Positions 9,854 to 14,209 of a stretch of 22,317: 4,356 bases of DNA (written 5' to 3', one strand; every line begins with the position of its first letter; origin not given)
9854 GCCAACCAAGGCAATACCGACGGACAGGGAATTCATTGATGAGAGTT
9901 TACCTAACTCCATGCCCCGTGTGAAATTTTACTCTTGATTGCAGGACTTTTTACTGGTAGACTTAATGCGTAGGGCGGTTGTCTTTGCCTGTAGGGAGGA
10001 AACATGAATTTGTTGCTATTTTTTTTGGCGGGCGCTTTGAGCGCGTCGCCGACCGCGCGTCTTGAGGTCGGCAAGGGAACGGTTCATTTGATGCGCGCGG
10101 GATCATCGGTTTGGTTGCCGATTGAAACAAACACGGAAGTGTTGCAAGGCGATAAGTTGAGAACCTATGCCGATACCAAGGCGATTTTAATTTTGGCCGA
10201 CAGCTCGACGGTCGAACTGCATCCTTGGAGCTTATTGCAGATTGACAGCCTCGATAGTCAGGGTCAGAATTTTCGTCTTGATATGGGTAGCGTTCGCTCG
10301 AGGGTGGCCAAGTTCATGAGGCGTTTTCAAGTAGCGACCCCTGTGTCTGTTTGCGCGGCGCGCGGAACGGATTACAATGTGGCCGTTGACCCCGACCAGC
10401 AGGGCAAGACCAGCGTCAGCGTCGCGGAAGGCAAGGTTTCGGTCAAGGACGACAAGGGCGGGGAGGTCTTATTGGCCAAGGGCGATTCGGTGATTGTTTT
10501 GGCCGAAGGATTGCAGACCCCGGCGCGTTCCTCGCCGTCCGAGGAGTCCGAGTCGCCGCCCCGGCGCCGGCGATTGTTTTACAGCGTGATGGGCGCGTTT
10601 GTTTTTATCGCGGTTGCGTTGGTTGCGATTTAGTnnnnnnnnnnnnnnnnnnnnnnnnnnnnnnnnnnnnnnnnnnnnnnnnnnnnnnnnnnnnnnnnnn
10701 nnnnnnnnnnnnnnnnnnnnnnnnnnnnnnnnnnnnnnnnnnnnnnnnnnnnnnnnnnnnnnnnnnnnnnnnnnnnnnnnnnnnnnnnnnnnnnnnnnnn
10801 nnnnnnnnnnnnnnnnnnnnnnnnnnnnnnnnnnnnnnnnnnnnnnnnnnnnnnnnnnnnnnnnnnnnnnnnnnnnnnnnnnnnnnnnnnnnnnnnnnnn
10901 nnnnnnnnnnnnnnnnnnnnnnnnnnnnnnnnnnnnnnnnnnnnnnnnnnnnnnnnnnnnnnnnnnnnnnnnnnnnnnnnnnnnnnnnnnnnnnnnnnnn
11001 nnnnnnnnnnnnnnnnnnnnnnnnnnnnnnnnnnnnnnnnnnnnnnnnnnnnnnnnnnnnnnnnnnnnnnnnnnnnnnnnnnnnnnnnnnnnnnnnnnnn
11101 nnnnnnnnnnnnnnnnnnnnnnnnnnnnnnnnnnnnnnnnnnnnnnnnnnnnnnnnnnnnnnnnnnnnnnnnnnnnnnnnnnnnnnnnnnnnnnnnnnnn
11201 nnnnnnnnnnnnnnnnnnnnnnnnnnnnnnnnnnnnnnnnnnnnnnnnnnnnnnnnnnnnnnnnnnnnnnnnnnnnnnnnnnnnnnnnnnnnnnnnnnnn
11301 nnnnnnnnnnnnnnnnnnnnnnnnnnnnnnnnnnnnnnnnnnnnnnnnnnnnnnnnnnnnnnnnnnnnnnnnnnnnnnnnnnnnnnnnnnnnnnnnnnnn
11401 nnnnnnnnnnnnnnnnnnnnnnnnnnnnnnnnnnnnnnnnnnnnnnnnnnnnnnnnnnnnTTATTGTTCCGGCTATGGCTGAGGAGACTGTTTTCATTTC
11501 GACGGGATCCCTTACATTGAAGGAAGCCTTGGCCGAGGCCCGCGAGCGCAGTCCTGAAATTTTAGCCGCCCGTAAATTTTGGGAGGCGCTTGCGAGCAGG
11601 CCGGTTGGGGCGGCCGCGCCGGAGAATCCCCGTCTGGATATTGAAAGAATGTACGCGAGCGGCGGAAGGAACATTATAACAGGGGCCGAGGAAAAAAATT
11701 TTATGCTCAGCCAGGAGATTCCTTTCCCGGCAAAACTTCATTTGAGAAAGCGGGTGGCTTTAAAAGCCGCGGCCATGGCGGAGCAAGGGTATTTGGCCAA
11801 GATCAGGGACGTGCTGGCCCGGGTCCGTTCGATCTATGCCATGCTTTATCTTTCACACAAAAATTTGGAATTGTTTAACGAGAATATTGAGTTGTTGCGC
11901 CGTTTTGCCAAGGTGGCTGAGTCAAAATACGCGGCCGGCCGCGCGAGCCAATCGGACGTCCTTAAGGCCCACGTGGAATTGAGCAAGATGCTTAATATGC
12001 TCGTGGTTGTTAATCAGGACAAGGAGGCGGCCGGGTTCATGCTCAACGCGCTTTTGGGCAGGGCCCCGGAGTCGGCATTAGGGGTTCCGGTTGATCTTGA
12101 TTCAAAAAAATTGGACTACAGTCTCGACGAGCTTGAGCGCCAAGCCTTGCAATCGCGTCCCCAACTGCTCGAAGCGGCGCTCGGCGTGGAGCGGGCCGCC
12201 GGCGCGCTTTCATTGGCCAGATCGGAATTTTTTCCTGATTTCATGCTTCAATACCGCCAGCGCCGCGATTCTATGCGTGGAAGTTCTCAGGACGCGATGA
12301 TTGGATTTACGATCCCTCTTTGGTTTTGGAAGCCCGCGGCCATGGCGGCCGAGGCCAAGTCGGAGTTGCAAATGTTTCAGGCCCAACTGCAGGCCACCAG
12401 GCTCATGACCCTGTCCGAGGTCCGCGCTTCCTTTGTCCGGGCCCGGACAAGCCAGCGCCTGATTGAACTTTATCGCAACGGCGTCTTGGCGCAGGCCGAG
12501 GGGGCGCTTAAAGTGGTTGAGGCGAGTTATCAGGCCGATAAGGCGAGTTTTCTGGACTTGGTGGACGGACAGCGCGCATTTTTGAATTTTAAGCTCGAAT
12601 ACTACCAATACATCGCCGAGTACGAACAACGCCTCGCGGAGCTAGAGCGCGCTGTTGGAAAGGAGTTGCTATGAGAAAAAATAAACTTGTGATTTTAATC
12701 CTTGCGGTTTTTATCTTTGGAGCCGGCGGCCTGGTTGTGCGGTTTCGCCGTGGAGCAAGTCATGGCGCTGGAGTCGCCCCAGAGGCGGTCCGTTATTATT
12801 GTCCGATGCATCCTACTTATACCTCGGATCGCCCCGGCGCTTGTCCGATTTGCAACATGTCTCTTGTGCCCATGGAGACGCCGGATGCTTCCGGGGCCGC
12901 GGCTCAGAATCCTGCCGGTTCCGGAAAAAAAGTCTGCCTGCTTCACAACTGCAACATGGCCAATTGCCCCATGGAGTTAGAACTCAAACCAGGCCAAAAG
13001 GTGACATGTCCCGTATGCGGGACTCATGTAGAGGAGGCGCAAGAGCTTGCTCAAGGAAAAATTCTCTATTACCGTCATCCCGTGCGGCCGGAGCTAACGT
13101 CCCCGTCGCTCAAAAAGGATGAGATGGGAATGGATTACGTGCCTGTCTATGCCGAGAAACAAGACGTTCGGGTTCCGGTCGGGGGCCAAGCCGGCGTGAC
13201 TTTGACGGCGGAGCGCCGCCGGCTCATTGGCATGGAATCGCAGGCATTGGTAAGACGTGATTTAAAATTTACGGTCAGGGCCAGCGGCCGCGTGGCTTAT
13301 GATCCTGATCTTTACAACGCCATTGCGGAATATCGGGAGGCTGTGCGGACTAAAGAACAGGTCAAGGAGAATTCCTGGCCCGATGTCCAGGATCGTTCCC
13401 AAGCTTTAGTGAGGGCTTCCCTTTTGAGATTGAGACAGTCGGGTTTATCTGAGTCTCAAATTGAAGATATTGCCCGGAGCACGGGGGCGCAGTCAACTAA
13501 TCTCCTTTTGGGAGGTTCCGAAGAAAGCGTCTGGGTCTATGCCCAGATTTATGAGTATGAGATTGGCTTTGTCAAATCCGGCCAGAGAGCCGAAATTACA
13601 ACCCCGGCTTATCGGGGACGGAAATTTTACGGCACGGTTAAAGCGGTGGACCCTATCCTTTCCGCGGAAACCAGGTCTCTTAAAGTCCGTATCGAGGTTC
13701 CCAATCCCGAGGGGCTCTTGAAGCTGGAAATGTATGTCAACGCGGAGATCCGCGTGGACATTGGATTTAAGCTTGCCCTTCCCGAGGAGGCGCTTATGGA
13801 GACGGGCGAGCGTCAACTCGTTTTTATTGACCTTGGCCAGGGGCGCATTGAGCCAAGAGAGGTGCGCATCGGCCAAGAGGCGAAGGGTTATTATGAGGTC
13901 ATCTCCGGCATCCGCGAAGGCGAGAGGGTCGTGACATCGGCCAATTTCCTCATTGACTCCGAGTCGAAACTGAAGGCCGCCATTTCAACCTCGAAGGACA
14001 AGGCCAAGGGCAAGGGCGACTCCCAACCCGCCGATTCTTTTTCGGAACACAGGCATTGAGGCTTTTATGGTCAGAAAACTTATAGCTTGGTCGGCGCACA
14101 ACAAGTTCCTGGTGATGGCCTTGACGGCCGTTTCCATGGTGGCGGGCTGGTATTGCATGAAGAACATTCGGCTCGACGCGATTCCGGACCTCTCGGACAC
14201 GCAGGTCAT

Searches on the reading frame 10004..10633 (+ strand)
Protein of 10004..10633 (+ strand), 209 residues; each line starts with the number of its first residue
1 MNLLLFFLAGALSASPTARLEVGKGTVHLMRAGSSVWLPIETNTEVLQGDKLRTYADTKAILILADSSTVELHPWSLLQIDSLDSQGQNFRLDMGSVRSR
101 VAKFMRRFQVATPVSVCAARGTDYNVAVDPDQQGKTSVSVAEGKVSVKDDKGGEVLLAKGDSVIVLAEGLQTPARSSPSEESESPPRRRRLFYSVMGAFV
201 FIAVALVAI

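Call 6: search_protein_families(library=ncbifam, proteins=[window:10004-10633:+], max_evalue=0.01)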
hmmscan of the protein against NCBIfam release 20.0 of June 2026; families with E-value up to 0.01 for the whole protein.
window:10004-10633:+ (209 aa): 4 families
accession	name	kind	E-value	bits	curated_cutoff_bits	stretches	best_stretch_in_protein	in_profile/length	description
NF047849.1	Lsa33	exception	2.7e-11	43.2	420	1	23-151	35-169/310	surface adhesin Lsa33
NF033165.1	lipo_LipL45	exception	5.6e-07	28.9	350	1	46-148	67-174/391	lipoprotein LipL45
NF007296.1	PRK09774.1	equivalog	1.2e-05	24.6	385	1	11-164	67-219/313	ferric citrate uptake sigma factor regulator FecR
NF047876.1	Lsa19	exception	1.3e-05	25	250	1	41-165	30-155/182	adhesin Lsa19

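Call 68: search_protein_families(library=pfam, proteins=[window:10004-10633:+], max_evalue=0.01)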
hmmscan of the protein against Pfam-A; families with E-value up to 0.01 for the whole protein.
window:10004-10633:+ (209 aa): 2 families
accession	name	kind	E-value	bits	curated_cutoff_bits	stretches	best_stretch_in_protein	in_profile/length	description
PF04773.18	FecR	-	1e-14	55.1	24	1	50-145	1-96/97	FecR protein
PF05899.18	Cupin_3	-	0.0015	18.6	23.5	0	139-165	30-56/74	EutQ-like cupin domain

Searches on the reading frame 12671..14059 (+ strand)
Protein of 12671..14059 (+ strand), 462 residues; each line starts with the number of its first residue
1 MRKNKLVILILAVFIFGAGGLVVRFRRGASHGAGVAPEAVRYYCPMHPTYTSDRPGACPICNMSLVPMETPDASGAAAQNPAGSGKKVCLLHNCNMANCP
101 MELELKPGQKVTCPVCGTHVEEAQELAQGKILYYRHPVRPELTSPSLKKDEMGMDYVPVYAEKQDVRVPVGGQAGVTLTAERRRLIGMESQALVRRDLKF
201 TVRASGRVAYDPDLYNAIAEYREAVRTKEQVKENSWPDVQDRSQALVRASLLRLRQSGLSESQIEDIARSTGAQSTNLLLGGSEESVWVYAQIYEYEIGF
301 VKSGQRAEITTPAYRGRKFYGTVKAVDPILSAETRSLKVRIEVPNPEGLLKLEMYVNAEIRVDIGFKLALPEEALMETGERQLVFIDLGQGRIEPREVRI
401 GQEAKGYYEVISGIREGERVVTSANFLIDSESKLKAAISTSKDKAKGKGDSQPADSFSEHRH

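Call 5: search_protein_families(library=pfam, proteins=[window:12671-14059:+], max_evalue=0.01)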
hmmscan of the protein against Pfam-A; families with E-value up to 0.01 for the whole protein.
window:12671-14059:+ (462 aa): 3 families
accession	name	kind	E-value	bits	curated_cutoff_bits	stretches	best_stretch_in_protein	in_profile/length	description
PF16576.10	HlyD_D23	-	6.9e-31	107.6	30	2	284-356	142-214/214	Barrel-sandwich domain of CusB or HlyD membrane-fusion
PF19335.5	HMBD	-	2.5e-12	47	23.6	1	42-67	2-27/28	Heavy metal binding domain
PF13437.12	HlyD_3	-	2e-06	28.9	22.2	1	285-348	34-101/106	HlyD family secretion protein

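Call 6: search_protein_families(library=ncbifam, proteins=[window:12671-14059:+], max_evalue=0.01)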
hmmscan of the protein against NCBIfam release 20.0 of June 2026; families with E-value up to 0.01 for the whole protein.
window:12671-14059:+ (462 aa): 9 families
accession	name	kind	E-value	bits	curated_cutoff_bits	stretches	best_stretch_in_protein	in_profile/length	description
NF007303.0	PRK09783.1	subfamily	3.1e-32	111.5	390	2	285-445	249-409/414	copper/silver efflux system membrane fusion protein CusB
TIGR00999.1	8a0102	subfamily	2e-30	105.8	319.3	1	284-429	126-271/271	CzcB/NccB family metal efflux transporter periplasmic adaptor subunit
TIGR01730.1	RND_mfp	subfamily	6.3e-21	74.7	94.9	1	290-434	174-319/322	efflux RND transporter periplasmic adaptor subunit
NF045680.1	DiMtlExpIhpB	equivalog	1.6e-13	50.4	450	1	286-431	173-317/326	divalent metal ion exporter adaptor subunit IhpB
NF008606.0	PRK11578.1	equivalog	2.4e-12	46.7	342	1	277-424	213-364/371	macrolide transporter subunit MacA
NF007362.0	PRK09859.1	equivalog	5.1e-06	25.9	738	1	320-446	253-380/385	multidrug transporter subunit MdtE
NF007132.1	PRK09578.1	equivalog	9.4e-06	24.6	512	1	325-451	267-391/396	MexX/AxyX family multidrug efflux RND transporter periplasmic adaptor subunit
TIGR02971.1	heterocyst_DevB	subfamily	0.00054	19.5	129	1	277-332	230-284/327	ABC exporter membrane fusion protein, DevB family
NF011604.1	PRK15030.1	equivalog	0.0037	16.3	765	1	321-456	258-395/397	multidrug efflux RND transporter periplasmic adaptor subunit AcrA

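Call 39: search_solved_structures(query=window:12671-14059:+, max_evalue=0.001, show_alignments=2)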
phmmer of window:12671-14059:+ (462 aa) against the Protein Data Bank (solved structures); distinct sequences matched with E-value up to 0.001: 15.
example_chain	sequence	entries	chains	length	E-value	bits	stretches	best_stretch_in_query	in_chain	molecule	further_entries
3ne5_B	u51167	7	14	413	1.8e-22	83.4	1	285-442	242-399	Cation efflux system protein cusB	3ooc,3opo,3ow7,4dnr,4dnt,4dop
3h94_A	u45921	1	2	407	1.8e-22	83.3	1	285-442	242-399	Cation efflux system protein cusB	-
3t51_B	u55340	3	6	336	7.4e-18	68.1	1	285-442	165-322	Cation efflux system protein CusB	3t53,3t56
5a4g_A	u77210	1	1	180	4.7e-16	62.2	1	366-446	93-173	SILB, SILVER EFFLUX PROTEIN, MFP COMPONENT OF THE THREE COMPONENTS PROTON ANTIPORTER METAL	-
3lnn_A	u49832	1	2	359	4.1e-15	59.1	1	263-432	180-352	Membrane fusion protein (MFP) heavy metal cation efflux ZneB (CzcB-like)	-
6vej_P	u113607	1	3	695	3.7e-11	46.1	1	243-430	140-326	Probable Resistance-Nodulation-Cell Division (RND) efflux membrane fusion protein,Probable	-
3fpp_A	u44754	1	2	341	1.8e-10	43.8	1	272-422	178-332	Macrolide-specific efflux protein macA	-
5nik_D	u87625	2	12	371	2.1e-10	43.6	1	272-422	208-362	Macrolide export protein MacA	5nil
9qgy_G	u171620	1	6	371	5.7e-10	42.2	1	273-422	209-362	Macrolide export protein MacA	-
9j3d_D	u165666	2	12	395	4.3e-05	26.1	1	321-431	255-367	RND efflux system, MexC-like protein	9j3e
20yy_D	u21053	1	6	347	9.3e-05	25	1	250-424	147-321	Multidrug efflux RND transporter periplasmic adaptor subunit MexJ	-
8ovl_A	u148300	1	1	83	0.00018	24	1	39-70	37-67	Copper-translocating P-type ATPase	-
4kks_A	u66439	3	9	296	0.00079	21.9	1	265-422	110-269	Membrane fusion protein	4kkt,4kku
9tg4_D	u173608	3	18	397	0.00082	21.9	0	306-456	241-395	Multidrug efflux pump subunit AcrA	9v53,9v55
5ng5_E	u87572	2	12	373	0.00097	21.6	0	306-456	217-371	Multidrug efflux pump subunit AcrA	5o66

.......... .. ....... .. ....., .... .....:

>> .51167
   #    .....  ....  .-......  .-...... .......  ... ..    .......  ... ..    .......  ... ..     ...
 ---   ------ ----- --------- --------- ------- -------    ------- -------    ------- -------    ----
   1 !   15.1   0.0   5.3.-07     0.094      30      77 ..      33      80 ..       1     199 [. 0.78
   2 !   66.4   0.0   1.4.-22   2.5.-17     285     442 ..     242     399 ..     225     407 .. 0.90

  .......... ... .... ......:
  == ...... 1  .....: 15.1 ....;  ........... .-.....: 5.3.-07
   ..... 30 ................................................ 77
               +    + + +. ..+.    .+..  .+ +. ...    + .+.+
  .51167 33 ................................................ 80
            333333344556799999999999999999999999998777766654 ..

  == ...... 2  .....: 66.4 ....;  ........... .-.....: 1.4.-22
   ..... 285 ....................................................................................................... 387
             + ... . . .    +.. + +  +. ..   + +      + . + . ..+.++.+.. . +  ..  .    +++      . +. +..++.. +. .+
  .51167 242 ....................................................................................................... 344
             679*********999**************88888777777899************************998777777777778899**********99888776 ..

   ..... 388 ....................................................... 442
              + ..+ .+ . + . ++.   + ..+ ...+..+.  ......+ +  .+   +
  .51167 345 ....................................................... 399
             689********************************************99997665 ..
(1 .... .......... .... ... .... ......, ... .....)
